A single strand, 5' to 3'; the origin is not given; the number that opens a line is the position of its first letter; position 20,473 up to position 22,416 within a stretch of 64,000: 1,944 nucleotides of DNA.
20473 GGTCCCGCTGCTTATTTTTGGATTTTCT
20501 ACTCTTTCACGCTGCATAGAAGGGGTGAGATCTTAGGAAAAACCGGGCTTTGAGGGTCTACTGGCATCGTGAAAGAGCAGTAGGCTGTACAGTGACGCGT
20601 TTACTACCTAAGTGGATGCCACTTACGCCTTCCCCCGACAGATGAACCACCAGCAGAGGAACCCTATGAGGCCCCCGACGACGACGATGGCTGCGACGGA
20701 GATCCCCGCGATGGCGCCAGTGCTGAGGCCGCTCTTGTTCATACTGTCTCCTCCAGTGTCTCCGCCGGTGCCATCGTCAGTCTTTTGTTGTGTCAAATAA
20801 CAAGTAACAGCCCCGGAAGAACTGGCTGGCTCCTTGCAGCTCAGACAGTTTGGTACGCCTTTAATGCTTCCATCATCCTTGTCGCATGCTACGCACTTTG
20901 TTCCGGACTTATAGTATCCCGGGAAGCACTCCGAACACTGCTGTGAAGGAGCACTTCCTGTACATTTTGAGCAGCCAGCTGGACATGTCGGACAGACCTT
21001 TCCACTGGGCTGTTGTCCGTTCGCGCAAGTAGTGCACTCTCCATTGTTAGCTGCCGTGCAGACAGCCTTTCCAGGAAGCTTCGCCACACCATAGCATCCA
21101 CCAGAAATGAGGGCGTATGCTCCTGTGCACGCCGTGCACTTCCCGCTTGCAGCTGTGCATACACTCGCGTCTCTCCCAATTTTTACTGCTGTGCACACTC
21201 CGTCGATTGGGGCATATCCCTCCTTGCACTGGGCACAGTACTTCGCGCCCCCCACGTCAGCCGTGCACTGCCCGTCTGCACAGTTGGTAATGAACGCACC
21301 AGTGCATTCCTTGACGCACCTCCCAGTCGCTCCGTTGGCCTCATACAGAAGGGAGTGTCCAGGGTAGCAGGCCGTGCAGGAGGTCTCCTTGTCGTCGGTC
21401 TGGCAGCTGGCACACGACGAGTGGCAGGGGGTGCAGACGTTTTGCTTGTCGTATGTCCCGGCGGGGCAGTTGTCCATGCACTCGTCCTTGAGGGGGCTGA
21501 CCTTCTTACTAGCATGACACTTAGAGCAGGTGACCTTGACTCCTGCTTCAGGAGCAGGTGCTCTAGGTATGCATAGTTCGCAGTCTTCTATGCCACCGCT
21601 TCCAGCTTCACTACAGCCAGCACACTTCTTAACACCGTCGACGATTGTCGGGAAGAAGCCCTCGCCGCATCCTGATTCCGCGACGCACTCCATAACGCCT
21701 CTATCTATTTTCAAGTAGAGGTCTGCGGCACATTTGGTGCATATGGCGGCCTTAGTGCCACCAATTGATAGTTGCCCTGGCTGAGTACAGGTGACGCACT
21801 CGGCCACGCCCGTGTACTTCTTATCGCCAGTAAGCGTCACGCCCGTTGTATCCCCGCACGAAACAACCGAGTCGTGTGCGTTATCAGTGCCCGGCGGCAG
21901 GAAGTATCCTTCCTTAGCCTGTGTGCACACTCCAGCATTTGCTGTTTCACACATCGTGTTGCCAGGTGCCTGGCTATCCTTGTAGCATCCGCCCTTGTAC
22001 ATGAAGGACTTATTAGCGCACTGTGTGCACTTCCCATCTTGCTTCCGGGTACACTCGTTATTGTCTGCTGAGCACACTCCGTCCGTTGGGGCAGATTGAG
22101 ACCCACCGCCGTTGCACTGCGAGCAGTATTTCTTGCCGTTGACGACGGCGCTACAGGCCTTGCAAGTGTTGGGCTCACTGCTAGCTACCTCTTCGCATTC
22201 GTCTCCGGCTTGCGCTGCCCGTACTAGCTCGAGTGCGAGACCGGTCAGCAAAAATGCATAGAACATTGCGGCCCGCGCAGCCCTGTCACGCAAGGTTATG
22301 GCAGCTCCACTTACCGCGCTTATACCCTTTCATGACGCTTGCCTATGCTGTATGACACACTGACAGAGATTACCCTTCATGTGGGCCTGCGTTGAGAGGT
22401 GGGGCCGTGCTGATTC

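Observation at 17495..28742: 11.2-kb palindromic structure: two different VSP genes head-to-head inside near-identical 3.2-kb inverted arms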

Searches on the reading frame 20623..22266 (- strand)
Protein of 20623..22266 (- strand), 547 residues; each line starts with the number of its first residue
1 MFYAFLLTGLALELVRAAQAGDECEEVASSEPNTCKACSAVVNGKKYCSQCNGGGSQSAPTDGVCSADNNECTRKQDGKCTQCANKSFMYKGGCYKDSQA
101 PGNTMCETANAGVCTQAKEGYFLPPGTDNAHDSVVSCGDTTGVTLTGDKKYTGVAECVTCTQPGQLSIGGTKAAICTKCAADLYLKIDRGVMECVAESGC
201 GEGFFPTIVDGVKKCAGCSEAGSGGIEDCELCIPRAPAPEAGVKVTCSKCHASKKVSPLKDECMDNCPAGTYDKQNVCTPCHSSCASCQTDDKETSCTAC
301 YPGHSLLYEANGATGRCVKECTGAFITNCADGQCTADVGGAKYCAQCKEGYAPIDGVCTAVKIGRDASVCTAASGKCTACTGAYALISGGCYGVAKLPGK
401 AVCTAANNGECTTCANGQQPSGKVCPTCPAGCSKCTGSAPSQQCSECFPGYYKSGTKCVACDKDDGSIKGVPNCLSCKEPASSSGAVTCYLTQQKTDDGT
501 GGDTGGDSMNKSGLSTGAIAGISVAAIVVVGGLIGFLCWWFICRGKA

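Call 19: find_encoding_contigs(protein=window:20623-22266:-, flank=10000, max_places=10)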
Protein window:20623-22266:- (547 aa): no gene with exactly this product is on record in the collection.

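Call 21: list_cluster_members(proteins=[window:20626-22266:-, window:23545-25611:+, window:17460-18050:-, window:28187-28684:+, window:30017-31228:-, window:31689-32438:+, window:32469-35387:-, window:9417-10925:+, window:42074-43222:+, window:14753-15859:+])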
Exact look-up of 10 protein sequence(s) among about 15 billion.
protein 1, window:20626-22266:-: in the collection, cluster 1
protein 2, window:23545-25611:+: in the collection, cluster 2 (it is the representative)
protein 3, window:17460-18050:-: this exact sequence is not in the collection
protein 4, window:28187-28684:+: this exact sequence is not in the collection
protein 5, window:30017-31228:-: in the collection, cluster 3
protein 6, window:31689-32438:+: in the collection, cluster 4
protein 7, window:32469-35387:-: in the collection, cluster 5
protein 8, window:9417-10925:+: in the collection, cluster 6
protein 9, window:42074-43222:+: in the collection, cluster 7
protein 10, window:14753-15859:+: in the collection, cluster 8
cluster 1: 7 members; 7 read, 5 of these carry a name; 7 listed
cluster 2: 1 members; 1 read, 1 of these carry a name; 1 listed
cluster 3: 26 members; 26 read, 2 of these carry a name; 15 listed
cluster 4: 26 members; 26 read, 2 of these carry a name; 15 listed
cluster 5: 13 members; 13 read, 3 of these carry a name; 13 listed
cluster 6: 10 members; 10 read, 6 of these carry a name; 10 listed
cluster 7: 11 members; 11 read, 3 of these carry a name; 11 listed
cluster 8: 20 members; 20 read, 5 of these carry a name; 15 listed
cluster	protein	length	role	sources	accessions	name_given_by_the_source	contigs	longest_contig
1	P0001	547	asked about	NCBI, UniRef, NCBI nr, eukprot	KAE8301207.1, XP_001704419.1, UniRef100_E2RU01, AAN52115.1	VSP AS12 [Giardia duodenalis] | VSP AS12 n=2 Tax=Giardia intestinalis TaxID=5741 RepID=E2RU01_GIAIC | VSP AS12 [Giardia intestinalis]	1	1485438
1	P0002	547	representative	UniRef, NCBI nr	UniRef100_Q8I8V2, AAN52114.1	Variant-specific surface protein AS11 n=1 Tax=Giardia intestinalis TaxID=5741 ... | variant-specific surface protein AS11 [Giardia intestinalis]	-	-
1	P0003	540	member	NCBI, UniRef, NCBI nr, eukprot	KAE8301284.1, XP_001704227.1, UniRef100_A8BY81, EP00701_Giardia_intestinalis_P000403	VSP [Giardia duodenalis] | VSP n=1 Tax=Giardia intestinalis (strain ATCC 50803 / WB clone C6) TaxID=184922 ... | VSP [Giardia intestinalis]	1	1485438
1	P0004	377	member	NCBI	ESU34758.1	Variant-specific surface protein, partial [Giardia duodenalis]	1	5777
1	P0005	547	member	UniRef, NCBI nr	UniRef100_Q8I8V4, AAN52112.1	Variant-specific surface protein AS9 n=1 Tax=Giardia intestinalis TaxID=5741 ... | variant-specific surface protein AS9 [Giardia intestinalis]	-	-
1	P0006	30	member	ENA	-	-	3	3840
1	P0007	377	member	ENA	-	-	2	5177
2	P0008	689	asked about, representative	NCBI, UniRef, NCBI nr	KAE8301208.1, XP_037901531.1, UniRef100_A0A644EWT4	VSP [Giardia duodenalis] | VSP n=1 Tax=Giardia intestinalis (strain ATCC 50803 / WB clone C6) TaxID=184922 ... | VSP [Giardia intestinalis]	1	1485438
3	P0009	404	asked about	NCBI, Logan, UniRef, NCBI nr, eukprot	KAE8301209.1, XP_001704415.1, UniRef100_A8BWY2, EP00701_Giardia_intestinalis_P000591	bZIP family protein [Giardia duodenalis] | BZIP family protein n=1 Tax=Giardia intestinalis (strain ATCC 50803 / WB clone C6) ... | bZIP family protein [Giardia intestinalis]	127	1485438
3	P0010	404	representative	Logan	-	-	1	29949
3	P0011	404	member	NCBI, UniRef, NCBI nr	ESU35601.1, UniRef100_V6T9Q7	Hypothetical protein DHA2_153705 [Giardia duodenalis] | BZIP domain-containing protein n=1 Tax=Giardia intestinalis TaxID=5741 RepID=V6T9Q7_GIAIN | Hypothetical protein DHA2_153705 [Giardia intestinalis]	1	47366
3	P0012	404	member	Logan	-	-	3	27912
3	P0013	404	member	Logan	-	-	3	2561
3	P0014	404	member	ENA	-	-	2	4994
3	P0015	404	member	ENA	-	-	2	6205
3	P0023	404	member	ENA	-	-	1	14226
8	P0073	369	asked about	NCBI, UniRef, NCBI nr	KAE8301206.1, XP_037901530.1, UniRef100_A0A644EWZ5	Solute carrier family 35 [Giardia duodenalis] | Solute carrier family 35 n=1 Tax=Giardia intestinalis (strain ATCC 50803 / WB clone C6) ... | Solute carrier family 35 [Giardia intestinalis]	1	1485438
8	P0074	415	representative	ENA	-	-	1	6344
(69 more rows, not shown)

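Call 23: find_encoding_contigs(protein=P0009, flank=10000, max_places=10)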
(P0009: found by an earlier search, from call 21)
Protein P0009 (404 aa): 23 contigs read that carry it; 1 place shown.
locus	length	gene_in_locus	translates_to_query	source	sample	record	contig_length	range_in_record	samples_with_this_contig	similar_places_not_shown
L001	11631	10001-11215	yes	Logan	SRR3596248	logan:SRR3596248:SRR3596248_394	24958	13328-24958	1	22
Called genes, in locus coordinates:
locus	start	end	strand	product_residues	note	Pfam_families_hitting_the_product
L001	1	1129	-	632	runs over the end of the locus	PF00069:Pkinase, PF07714:PK_Tyr_Ser-Thr, PF13857:Ank_5 (faint), PF13606:Ank_3 (faint), PF00023:Ank (faint), PF13637:Ank_4 (faint), PF12796:Ank_2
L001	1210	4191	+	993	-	-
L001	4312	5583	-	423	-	PF07986:TBCC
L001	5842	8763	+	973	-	-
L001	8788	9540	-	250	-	PF00849:PseudoU_synth_2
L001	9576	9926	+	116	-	PF01922:SRP19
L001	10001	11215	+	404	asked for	PF07716:bZIP_2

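Call 26: find_encoding_contigs(protein=P0001, flank=10000, max_places=10)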
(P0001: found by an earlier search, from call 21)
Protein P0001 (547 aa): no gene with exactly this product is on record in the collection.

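Call 27: find_encoding_contigs(protein=P0003, flank=10000, max_places=10)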
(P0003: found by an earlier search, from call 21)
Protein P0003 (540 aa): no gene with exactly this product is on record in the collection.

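Call 28: find_encoding_contigs(protein=P0006, flank=10000, max_places=10)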
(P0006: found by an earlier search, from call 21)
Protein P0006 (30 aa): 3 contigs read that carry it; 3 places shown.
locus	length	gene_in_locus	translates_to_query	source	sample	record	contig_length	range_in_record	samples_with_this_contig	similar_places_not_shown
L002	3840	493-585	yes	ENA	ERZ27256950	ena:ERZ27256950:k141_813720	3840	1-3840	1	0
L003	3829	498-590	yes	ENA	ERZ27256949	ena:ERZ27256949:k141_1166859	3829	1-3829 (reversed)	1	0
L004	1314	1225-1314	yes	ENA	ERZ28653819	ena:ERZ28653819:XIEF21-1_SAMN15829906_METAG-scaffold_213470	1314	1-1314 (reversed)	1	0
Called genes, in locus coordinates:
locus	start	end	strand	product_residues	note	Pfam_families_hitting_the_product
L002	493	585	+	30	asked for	-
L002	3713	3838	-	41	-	?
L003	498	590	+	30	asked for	-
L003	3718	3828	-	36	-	?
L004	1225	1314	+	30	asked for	?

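Call 29: find_encoding_contigs(protein=P0007, flank=10000, max_places=10)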
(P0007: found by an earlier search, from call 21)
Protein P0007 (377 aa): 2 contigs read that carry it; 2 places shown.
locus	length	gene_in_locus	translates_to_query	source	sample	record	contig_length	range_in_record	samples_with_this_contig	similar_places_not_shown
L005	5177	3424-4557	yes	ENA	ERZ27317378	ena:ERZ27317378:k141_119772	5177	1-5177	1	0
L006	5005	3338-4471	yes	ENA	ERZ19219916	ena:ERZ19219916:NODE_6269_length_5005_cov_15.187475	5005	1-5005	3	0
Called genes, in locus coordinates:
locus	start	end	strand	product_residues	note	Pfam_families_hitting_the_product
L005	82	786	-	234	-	PF03302:VSP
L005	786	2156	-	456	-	PF03302:VSP (faint)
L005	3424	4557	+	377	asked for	PF03302:VSP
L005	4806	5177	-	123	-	?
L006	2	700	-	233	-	?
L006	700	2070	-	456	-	PF03302:VSP (faint)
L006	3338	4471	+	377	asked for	PF03302:VSP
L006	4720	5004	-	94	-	?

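Call 41: find_encoding_contigs(protein=P0010, flank=10000, max_places=6)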
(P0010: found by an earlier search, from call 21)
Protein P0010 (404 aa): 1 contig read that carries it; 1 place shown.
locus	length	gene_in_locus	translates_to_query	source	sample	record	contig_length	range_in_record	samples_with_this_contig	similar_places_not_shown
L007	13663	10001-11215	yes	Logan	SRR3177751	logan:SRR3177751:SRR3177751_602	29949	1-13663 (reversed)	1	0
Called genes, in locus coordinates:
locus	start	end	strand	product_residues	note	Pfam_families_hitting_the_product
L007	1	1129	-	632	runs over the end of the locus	PF00069:Pkinase, PF07714:PK_Tyr_Ser-Thr, PF13857:Ank_5 (faint), PF13606:Ank_3 (faint), PF00023:Ank (faint), PF13637:Ank_4 (faint), PF12796:Ank_2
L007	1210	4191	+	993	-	-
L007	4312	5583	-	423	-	PF07986:TBCC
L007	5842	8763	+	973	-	-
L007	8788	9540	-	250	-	PF00849:PseudoU_synth_2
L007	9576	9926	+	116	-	PF01922:SRP19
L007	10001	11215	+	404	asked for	PF07716:bZIP_2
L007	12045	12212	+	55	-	-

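Call 42: find_encoding_contigs(protein=P0023, flank=10000, max_places=6)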
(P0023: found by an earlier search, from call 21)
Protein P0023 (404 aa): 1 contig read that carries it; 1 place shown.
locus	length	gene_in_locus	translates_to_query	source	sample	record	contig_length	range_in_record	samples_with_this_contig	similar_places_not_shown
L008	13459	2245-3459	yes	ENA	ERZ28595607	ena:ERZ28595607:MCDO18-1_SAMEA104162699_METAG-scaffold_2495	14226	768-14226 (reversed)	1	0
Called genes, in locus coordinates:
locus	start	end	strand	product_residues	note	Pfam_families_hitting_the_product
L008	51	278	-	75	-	-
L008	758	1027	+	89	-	-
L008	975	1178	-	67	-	-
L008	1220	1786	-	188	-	PF00849:PseudoU_synth_2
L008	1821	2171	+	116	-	PF01922:SRP19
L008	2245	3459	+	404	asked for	PF07716:bZIP_2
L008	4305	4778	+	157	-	-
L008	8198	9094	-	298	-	PF03302:VSP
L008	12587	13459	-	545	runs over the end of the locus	?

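Call 53: search_protein_families(library=pfam, max_evalue=0.01, proteins=[window:20626-22266:-])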
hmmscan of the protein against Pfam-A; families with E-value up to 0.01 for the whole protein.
window:20626-22266:- (547 aa): 1 family
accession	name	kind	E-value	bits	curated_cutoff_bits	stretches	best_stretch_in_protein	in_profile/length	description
PF03302.18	VSP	-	8.4e-84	282.2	31.4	3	405-547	266-397/397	Giardia variant-specific surface protein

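Call 55: find_related_loci(query=window:20626-22266:-, collection=metagenome_contigs, flank=10000)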
Query window:20626-22266:- (547 aa) in metagenome_contigs; peptide patterns used: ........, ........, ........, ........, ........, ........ (x = any residue, [..] = any of these).
52 stretches matched a pattern, but none encodes a relative of the query by tblastn (E <= 1e-3).

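Call 71: find_encoding_contigs(protein=P0074, flank=10000, max_places=6)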
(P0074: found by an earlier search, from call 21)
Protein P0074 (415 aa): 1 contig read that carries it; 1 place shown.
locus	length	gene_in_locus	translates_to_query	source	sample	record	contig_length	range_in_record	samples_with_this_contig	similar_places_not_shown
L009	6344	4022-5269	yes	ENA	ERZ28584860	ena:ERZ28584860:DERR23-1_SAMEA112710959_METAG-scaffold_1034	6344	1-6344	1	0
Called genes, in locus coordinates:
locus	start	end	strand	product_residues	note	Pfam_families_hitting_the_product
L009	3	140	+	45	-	?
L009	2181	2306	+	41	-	-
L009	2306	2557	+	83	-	-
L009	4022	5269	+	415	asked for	PF00892:EamA (weak)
